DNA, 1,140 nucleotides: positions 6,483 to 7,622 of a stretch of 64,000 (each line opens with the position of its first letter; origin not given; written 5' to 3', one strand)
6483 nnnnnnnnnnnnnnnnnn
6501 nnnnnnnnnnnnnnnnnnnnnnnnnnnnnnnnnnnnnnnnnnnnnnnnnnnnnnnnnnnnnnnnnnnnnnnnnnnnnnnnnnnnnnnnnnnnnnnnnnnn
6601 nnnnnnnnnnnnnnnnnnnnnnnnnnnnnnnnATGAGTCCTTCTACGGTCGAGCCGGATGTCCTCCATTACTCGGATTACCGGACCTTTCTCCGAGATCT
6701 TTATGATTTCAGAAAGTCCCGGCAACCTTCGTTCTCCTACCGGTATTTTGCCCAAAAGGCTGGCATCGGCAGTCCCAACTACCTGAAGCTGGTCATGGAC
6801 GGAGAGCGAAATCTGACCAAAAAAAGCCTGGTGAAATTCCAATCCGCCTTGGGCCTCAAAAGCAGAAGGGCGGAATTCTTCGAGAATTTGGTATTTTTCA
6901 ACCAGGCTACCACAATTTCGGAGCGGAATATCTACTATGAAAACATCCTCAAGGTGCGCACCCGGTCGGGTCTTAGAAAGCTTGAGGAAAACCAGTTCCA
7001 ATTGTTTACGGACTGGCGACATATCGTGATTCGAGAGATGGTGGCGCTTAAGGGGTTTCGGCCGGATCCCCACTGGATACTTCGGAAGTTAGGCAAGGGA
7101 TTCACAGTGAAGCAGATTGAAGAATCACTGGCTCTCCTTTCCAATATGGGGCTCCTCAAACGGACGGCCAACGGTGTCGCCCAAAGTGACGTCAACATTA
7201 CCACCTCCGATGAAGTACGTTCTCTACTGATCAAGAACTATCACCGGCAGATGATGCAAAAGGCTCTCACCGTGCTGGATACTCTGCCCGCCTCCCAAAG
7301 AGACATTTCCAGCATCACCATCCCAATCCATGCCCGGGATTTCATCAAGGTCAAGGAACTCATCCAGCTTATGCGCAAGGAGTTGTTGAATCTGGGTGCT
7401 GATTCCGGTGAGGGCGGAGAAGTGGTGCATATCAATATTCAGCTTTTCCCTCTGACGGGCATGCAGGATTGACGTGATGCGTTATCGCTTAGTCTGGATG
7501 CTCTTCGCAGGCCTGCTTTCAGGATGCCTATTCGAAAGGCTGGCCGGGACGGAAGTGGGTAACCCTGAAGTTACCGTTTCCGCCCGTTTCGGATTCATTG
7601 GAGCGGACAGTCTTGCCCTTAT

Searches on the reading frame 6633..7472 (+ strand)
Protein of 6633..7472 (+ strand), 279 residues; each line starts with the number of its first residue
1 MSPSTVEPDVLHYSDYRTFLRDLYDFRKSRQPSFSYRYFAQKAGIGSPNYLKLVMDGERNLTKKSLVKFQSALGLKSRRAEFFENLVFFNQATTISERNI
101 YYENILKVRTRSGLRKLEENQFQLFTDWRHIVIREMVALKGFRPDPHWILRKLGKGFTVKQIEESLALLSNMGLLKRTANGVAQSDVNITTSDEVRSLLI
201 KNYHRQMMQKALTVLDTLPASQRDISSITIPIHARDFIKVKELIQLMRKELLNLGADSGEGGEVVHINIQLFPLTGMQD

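Call 3: search_protein_families(library=pfam, proteins=[window:6633-7472:+], max_evalue=0.01)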
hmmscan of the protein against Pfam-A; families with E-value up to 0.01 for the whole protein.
window:6633-7472:+ (279 aa): 2 families
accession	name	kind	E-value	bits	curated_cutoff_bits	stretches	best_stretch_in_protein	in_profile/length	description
PF14394.12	DUF4423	-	1.1e-42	146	30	1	114-274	7-165/165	Domain of unknown function (DUF4423)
PF24901.1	HTH_MCM7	-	0.0061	16.8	26.5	0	152-181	41-70/76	DNA replication licensing factor MCM7, winged helix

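Call 4: search_protein_families(library=ncbifam, proteins=[window:6633-7472:+], max_evalue=0.01)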
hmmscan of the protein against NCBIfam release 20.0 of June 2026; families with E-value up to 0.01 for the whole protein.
window:6633-7472:+ (279 aa): 1 family
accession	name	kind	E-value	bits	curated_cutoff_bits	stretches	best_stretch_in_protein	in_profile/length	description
TIGR02147.1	Fsuc_second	paralog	6.9e-80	268.4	50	1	8-275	2-270/272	TIGR02147 family protein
